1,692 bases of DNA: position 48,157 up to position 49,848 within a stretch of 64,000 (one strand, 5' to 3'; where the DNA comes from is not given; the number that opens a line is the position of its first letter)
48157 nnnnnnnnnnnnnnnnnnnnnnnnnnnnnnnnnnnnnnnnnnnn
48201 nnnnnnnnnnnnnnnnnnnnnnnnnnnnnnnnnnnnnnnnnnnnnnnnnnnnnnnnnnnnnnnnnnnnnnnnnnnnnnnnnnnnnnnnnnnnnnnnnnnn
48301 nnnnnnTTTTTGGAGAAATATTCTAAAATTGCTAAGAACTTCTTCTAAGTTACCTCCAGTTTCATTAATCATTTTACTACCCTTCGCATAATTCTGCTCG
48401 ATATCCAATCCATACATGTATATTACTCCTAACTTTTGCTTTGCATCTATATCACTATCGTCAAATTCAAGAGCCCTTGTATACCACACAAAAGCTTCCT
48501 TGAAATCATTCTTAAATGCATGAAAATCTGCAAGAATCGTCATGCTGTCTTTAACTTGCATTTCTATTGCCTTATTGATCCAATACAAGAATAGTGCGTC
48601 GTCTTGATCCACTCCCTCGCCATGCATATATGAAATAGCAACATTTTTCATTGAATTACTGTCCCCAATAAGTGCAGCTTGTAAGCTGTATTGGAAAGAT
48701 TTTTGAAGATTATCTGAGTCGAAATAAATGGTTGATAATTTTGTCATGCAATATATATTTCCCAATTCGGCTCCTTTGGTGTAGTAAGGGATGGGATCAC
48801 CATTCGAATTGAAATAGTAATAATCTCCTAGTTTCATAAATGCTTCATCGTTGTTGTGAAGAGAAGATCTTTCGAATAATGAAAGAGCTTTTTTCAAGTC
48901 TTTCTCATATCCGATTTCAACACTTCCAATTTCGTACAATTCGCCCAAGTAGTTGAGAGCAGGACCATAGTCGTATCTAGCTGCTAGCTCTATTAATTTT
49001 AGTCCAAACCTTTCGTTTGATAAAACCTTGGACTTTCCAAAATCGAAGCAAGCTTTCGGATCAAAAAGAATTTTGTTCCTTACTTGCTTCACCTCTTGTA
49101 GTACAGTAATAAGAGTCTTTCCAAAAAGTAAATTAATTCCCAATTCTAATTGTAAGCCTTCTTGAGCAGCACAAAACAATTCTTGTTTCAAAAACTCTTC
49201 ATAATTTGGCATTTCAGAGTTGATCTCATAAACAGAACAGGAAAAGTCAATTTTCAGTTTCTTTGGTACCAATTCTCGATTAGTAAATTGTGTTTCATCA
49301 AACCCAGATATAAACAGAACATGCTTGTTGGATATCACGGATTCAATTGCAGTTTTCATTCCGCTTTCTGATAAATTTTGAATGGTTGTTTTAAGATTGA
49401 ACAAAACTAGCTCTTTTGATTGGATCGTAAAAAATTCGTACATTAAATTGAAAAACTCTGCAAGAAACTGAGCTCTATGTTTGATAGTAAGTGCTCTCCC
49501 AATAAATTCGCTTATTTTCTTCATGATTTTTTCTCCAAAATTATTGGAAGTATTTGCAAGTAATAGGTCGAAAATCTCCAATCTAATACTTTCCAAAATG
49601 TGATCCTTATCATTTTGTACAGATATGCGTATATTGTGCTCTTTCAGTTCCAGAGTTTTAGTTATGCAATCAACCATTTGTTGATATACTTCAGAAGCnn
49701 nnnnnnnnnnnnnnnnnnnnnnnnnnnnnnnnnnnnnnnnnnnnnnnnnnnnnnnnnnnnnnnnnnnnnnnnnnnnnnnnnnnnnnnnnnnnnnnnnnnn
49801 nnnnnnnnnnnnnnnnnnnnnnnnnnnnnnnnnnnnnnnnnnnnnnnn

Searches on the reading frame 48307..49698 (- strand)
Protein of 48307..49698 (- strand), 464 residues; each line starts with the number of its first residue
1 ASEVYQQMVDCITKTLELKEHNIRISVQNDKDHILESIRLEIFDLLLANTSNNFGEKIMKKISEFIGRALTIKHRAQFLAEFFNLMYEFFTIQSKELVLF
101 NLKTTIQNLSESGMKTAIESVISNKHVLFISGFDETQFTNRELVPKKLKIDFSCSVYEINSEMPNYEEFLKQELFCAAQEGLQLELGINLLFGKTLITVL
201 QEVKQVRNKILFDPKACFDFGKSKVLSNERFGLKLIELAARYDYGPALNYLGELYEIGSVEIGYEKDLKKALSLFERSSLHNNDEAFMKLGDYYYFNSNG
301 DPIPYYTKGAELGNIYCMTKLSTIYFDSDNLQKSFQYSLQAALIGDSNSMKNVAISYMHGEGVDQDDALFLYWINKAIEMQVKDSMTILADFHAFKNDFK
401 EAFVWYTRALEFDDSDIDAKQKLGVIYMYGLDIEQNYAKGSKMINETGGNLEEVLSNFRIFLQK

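Call 52: predict_structure(alignment_id=A2)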
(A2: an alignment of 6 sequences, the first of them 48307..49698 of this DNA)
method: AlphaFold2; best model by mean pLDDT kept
length: 464 residues; sequences in the alignment: 6
mean_pLDDT: 54.8   pTM: 0.38
mean pLDDT of the five models: 54.8, 53.2, 52.8, 51.8, 48.8
residues with pLDDT >= 90: 4; 70-90: 101; 50-70: 153; < 50: 206
segments of 3 or more residues with pLDDT < 50: 1-6, 21-34, 46-55, 179-313, 427-464
pLDDT, mean of each block of 10 residues (from residue 1): 44 61 37 49 49 51 58 60 58 66 61 69 65 62 77 76 70 55 40 35 33 32 32 43 42 34 40 42 30 29 33 54 70 81 75 88 88 85 79 76 68 59 50 38 41 43 37
secondary structure, 60 per line:
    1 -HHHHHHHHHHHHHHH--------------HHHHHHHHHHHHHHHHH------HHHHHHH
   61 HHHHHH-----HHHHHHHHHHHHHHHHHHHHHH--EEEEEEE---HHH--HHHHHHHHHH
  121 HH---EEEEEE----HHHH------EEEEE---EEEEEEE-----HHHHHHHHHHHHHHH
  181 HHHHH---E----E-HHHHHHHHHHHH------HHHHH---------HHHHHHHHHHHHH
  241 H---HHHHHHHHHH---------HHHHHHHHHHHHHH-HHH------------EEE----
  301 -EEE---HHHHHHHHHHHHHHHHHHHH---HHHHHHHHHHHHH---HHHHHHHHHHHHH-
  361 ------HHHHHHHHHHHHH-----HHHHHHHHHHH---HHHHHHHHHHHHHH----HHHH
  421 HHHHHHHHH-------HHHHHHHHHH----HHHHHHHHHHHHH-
elements in order: H2-16 H31-47 H54-66 H72-93 E96-102 H111-122 E126-131 H136-139 E146-150 E154-160 H166-185 H196-207 H214-218 H228-241 H245-254 H264-277 E294-296 E302-304 H308-327 H331-343 H347-359 H367-379 H385-395 H399-412 H417-429 H437-446 H451-463
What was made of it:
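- Tried and rejected: That is too low for a fold search, so the small alpha/beta unit in the linker stays unassigned (call 52).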

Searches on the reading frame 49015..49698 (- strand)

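Call 41: search_protein_families(library=pfam, proteins=[window:49015-49698:-], max_evalue=1)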
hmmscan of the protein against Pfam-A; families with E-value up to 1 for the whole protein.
window:49015-49698:- (228 aa): 3 families
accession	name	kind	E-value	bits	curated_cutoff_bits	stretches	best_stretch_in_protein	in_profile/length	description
PF08678.16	Rsbr_N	-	0.043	14.4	27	1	17-94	15-95/130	Rsbr N terminal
PF01253.27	SUI1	-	0.097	13.6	25.5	1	118-156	9-46/77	Translation initiation factor SUI1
PF14730.11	DUF4468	-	0.16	12.8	22.6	0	2-35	13-46/92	Domain of unknown function (DUF4468) with TBP-like fold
